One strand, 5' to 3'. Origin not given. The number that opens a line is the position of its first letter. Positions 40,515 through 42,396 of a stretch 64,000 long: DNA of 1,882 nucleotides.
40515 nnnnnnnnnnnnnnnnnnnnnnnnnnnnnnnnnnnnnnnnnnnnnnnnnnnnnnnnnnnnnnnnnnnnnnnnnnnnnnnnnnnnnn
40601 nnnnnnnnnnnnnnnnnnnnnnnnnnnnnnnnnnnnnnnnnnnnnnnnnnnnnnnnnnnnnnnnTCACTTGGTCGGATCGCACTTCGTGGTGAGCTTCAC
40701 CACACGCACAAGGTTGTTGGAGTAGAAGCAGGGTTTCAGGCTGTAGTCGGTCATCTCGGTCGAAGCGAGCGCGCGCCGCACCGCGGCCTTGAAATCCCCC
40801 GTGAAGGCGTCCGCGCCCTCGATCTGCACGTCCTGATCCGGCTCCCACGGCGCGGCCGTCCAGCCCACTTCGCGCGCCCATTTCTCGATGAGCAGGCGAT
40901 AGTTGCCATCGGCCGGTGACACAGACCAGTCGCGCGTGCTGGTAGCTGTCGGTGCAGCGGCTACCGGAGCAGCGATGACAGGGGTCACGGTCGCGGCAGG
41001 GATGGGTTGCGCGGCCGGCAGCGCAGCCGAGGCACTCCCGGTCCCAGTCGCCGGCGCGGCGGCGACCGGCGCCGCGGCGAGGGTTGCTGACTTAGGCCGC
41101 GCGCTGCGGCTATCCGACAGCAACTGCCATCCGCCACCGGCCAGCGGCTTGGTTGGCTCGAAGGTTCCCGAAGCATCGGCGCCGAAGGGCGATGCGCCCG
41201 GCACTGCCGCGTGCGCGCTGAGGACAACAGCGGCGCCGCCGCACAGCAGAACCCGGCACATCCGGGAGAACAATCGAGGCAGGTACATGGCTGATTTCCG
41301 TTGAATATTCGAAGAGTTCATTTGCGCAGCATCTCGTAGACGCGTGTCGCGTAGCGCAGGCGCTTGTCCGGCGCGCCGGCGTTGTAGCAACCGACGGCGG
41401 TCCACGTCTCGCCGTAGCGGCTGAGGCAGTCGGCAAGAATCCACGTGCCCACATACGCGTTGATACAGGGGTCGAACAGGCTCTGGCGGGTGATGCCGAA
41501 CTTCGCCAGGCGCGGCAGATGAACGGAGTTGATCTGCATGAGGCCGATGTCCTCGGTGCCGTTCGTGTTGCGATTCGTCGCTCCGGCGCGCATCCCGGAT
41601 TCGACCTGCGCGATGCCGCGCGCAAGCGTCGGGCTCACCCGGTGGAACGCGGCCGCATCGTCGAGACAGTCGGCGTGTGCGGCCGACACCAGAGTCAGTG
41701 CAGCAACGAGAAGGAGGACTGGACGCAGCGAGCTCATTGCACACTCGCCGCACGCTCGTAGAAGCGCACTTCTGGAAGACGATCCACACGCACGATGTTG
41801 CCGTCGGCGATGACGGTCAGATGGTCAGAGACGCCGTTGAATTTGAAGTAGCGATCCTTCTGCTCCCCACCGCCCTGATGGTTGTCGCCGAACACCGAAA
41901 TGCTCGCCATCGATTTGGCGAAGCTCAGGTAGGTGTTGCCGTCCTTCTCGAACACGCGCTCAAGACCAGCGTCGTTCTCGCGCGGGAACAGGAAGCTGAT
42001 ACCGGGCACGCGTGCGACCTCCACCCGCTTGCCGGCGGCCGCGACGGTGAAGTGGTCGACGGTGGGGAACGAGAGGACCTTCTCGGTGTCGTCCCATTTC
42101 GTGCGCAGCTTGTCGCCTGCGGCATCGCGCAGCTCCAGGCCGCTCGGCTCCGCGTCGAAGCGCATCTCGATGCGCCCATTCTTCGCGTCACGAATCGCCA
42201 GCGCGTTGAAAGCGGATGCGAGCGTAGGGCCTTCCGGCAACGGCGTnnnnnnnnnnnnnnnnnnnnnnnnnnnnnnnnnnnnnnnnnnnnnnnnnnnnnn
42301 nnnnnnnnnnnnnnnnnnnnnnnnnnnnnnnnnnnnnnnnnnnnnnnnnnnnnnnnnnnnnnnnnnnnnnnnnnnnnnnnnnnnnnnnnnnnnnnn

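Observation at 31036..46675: R64-like type IVb thin-pilus cluster fused into one operon with virB1/B8/B9/B10 of a VirB-type (MPF-T) conjugative T4SS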

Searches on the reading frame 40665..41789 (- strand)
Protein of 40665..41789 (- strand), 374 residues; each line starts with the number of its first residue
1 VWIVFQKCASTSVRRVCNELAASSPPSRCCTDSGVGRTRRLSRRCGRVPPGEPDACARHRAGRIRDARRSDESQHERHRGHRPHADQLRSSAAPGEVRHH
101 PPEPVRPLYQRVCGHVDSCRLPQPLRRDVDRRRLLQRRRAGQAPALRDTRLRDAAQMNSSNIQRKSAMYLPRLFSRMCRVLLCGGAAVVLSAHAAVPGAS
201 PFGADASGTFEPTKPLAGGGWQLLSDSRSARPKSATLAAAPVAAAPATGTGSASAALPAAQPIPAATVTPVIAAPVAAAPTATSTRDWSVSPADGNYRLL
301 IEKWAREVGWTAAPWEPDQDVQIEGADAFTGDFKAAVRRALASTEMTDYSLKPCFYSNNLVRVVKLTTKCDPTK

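Call 3: search_protein_families(library=pfam, proteins=[window:40665-41789:-], max_evalue=0.01)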
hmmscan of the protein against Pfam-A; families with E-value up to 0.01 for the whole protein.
window:40665-41789:- (374 aa): 1 family
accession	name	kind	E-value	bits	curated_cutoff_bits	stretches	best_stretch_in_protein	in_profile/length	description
PF10671.14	TcpQ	-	2.5e-20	72.8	27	1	286-365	1-79/80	Toxin co-regulated pilus biosynthesis protein Q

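Call 6: search_protein_families(library=ncbifam, proteins=[window:40665-41789:-], max_evalue=0.01)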
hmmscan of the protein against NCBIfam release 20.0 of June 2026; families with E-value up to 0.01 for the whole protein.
window:40665-41789:- (374 aa): 0 families

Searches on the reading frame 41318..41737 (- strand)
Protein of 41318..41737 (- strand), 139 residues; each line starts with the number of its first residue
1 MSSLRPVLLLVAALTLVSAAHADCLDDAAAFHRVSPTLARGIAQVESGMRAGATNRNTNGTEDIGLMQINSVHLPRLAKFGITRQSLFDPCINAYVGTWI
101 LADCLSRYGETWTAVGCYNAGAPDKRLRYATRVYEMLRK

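Call 54: search_protein_families(library=pfam, proteins=[window:41318-41737:-], max_evalue=5)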
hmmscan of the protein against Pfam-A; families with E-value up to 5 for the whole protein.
window:41318-41737:- (139 aa): 4 families
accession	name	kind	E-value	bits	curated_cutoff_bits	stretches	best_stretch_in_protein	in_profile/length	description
PF01464.25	SLT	-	2.7e-22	79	21.3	1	25-124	3-100/117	Transglycosylase SLT domain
PF18896.5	SLT_3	-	1.1e-06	29.4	27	1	29-98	7-75/89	Lysozyme like domain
PF00062.25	Lys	-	0.089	13.5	27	1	37-72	26-60/123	C-type lysozyme/alpha-lactalbumin family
PF18013.6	Phage_lysozyme2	-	0.23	12.1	28.2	1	41-72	25-56/140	Phage tail lysozyme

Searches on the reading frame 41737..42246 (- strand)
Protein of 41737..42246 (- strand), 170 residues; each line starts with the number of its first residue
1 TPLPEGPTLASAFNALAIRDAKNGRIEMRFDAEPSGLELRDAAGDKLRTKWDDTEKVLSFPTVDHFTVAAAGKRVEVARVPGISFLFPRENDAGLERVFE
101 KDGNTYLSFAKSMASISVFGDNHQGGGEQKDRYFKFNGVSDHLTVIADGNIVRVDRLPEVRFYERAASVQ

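Call 78: predict_structure(alignment_id=A2)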
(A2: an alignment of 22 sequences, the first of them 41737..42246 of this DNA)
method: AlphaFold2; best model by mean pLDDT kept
length: 170 residues; sequences in the alignment: 22
mean_pLDDT: 93.8   pTM: 0.76
mean pLDDT of the five models: 93.8, 92.7, 92.7, 92.7, 91.7
residues with pLDDT >= 90: 152; 70-90: 12; 50-70: 4; < 50: 2
segments of 3 or more residues with pLDDT < 50: none
pLDDT, mean of each block of 10 residues (from residue 1): 70 96 96 97 98 98 98 96 96 97 97 95 86 96 97 96 86
secondary structure, 60 per line:
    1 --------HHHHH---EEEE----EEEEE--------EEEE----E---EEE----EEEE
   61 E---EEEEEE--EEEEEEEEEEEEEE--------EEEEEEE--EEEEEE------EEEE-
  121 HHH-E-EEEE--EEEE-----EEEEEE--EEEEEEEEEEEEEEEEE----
elements in order: H9-13 E17-20 E25-29 E38-41 E50-52 E57-61 E65-70 E73-86 E95-101 E104-109 E116-119 E127-130 E133-136 E142-147 E150-166
